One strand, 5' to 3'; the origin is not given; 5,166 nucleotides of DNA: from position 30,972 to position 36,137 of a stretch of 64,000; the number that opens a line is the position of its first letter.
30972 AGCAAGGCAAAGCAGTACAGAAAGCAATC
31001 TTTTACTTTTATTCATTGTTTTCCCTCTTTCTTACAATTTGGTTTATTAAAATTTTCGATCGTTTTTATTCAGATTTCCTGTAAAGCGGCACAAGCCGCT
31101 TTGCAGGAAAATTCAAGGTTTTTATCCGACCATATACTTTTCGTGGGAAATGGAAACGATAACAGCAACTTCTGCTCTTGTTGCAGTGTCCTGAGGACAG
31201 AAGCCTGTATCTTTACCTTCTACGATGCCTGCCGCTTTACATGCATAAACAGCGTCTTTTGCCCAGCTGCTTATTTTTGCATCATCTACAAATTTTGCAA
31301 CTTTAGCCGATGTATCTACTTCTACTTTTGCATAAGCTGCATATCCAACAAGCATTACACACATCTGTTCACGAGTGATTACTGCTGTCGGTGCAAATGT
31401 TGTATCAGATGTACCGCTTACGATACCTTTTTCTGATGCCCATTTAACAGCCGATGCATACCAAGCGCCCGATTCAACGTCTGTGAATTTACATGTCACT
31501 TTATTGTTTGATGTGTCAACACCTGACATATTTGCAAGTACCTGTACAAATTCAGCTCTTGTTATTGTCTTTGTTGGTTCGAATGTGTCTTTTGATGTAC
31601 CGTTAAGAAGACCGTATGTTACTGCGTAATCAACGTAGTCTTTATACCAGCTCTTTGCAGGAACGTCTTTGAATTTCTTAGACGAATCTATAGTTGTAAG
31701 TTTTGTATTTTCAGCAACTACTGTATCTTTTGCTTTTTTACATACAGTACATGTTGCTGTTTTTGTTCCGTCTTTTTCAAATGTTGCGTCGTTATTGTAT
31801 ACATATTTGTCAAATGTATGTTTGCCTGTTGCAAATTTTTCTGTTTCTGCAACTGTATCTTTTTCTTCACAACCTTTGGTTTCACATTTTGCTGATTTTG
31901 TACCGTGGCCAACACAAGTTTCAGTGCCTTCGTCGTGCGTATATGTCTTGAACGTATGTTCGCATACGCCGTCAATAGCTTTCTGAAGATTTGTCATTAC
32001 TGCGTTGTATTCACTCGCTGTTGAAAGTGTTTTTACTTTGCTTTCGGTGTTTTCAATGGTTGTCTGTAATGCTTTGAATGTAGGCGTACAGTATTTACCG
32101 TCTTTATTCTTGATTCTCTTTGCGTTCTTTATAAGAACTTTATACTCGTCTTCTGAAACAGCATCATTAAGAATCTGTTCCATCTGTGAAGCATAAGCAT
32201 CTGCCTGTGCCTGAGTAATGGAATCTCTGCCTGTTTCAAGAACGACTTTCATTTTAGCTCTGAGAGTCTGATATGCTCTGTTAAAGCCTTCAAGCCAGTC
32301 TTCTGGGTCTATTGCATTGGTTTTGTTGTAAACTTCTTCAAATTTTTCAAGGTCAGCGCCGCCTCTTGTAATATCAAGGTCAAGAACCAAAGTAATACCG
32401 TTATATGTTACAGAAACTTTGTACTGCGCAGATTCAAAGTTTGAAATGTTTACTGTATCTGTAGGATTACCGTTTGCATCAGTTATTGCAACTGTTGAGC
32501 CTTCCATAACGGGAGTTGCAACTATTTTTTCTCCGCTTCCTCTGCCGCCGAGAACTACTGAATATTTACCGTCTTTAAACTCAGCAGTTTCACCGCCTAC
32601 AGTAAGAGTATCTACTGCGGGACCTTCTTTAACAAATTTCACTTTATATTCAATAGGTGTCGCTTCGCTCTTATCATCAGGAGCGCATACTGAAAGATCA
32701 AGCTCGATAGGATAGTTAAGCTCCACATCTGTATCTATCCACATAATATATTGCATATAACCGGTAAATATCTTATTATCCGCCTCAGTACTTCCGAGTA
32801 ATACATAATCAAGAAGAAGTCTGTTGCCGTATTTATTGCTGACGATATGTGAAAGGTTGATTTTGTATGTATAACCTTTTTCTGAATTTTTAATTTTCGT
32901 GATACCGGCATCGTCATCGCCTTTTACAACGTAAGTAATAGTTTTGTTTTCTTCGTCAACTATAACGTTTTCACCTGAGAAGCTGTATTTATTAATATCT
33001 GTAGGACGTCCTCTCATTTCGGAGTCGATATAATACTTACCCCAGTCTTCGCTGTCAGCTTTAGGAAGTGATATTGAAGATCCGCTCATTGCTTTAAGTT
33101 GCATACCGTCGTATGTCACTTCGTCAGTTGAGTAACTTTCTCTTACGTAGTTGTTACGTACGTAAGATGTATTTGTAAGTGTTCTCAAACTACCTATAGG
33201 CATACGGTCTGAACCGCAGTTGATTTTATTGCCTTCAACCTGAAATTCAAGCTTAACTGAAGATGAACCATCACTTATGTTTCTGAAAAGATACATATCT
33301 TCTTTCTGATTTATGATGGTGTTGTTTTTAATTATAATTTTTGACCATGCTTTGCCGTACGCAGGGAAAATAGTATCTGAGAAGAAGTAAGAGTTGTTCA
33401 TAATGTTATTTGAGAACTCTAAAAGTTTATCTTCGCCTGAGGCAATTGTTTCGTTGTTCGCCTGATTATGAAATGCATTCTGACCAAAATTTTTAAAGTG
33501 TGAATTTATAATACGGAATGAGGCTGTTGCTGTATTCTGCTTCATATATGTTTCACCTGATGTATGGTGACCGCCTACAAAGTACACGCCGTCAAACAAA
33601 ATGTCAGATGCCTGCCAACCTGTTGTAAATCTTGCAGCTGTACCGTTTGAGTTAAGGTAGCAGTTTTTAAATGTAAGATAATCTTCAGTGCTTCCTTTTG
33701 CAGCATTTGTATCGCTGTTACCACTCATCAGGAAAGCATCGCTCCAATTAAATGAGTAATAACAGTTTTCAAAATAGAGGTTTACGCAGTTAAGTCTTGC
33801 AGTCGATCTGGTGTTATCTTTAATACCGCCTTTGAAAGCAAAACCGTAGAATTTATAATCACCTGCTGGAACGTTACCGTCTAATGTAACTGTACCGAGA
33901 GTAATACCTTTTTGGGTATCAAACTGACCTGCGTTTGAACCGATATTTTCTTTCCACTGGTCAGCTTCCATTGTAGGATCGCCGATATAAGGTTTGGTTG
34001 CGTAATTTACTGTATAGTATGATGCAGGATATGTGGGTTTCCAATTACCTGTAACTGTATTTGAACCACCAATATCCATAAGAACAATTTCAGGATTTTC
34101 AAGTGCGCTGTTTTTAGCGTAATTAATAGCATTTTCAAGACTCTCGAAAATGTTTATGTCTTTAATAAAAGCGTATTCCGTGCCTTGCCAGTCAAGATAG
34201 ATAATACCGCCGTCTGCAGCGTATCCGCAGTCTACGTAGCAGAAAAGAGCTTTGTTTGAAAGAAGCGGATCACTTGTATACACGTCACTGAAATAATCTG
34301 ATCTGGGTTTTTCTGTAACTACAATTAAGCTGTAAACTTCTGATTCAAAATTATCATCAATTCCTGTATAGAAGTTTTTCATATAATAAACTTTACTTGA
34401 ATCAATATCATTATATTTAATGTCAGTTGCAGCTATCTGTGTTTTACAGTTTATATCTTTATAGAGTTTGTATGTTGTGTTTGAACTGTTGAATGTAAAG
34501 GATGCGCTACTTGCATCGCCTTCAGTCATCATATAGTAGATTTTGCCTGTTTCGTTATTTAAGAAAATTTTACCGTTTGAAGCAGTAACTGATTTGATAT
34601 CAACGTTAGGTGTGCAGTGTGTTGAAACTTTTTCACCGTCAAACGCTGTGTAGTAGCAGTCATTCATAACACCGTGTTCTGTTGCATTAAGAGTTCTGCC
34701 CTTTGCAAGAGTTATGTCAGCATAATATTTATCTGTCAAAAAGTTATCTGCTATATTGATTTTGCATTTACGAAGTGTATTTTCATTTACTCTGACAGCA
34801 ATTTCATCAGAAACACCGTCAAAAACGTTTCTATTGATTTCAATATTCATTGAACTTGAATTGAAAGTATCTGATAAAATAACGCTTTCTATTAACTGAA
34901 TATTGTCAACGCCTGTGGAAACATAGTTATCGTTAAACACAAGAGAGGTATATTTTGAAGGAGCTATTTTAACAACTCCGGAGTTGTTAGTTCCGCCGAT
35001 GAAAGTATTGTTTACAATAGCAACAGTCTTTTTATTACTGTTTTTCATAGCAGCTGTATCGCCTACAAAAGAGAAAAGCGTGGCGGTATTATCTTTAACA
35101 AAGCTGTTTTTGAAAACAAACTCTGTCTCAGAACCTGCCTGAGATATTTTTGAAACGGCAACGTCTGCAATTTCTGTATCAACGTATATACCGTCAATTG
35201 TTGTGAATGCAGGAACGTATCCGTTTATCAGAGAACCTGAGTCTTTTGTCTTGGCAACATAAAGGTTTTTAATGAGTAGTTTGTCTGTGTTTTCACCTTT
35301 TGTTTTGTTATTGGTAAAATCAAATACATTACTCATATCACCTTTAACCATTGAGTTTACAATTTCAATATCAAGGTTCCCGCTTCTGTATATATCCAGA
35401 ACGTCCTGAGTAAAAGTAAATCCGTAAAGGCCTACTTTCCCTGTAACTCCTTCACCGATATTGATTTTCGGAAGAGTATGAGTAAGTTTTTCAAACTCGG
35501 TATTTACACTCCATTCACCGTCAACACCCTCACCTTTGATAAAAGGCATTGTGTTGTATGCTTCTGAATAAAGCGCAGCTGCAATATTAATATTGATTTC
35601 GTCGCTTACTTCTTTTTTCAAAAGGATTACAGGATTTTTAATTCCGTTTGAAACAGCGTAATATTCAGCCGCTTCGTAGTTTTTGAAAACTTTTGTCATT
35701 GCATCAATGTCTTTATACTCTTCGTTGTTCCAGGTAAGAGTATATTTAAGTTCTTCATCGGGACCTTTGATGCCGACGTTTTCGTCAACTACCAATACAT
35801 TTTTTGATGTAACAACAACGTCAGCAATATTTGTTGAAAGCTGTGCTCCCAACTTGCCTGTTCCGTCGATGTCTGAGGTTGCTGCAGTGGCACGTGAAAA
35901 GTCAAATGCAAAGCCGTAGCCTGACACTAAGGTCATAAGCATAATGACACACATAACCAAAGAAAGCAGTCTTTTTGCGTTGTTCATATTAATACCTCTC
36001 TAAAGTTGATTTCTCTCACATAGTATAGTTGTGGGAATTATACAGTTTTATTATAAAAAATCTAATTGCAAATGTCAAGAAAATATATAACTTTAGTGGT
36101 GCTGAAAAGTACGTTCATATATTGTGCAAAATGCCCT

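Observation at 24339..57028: Four giant paralogous secreted proteins built from about 13 shuffled beta-helix-like modules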

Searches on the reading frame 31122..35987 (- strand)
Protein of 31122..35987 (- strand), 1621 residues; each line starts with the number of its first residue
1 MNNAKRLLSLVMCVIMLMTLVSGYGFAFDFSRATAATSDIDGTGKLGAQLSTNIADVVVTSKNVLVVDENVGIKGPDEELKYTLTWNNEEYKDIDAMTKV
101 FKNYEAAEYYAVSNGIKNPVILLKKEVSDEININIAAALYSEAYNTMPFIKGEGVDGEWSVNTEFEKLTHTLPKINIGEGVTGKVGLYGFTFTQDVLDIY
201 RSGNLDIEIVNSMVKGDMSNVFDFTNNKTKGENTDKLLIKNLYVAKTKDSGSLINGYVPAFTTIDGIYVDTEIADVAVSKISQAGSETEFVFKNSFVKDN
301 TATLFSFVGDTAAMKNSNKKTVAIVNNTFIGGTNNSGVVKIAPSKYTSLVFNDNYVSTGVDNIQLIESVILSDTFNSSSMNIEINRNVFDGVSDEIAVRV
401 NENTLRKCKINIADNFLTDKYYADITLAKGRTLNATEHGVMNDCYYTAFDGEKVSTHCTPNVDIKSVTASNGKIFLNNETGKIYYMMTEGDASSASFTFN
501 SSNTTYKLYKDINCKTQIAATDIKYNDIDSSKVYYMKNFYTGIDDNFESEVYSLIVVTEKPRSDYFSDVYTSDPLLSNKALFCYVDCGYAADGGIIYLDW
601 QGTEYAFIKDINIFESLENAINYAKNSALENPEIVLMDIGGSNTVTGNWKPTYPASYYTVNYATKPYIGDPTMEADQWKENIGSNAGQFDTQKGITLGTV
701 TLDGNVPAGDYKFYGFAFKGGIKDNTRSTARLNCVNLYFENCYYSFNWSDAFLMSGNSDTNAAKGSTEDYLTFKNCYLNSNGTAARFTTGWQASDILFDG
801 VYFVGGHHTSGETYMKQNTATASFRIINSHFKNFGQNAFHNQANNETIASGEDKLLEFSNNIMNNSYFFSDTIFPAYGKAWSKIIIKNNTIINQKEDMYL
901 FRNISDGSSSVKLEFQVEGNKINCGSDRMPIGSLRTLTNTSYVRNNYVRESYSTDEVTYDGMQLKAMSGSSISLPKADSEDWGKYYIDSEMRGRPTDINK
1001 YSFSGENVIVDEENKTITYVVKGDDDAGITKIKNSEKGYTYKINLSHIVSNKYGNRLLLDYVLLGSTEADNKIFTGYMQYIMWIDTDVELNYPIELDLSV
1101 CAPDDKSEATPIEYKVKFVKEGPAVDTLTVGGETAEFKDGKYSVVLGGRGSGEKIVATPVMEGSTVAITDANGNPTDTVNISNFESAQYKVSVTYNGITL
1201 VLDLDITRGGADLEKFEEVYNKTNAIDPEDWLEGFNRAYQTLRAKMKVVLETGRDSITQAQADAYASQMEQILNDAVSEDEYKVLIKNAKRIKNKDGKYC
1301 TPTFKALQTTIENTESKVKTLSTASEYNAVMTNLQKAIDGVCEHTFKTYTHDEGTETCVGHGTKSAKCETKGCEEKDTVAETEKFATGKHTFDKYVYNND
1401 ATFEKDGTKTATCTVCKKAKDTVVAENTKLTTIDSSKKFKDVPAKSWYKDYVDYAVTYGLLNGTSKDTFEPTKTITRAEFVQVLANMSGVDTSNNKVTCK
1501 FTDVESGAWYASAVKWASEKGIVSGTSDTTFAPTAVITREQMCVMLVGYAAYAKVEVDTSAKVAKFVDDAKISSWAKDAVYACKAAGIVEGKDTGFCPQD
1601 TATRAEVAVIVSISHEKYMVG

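Call 4: search_protein_families(library=pfam, proteins=[window:31122-35987:-], max_evalue=0.01)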
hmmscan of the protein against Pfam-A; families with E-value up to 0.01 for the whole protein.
window:31122-35987:- (1621 aa): 2 families
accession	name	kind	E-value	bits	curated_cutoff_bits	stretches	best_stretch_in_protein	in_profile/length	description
PF00395.25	SLH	-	7.8e-39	131.8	20.8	3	1500-1543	1-44/44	S-layer homology domain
PF23038.1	KOW6_SPT51-2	-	0.0067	16.3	27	0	1138-1159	26-47/51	Transcription elongation factor SPT5 homolog 1/2, KOW6 domain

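Call 16: search_protein_families(library=ncbifam, proteins=[window:31122-35987:-], max_evalue=0.1)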
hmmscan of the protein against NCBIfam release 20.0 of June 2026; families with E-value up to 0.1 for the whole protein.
window:31122-35987:- (1621 aa): 0 families

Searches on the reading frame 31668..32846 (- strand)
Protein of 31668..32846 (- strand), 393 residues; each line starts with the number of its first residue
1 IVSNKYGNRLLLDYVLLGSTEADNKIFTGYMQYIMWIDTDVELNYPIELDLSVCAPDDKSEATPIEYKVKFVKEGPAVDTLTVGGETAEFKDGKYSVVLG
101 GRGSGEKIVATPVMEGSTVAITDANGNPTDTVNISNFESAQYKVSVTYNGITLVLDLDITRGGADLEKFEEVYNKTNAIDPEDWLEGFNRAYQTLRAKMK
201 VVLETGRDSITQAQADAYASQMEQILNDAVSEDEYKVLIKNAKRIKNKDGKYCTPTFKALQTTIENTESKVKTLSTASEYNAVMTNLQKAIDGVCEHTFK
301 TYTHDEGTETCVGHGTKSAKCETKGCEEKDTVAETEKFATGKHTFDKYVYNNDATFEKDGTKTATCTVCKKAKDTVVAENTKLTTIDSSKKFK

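Call 54: search_protein_families(library=pfam, proteins=[window:31668-32846:-], max_evalue=10)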
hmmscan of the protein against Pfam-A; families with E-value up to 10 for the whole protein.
window:31668-32846:- (393 aa): 1 family
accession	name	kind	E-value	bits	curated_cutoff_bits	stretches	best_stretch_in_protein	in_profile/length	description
PF23038.1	KOW6_SPT51-2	-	0.0029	17.5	27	1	91-112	26-47/51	Transcription elongation factor SPT5 homolog 1/2, KOW6 domain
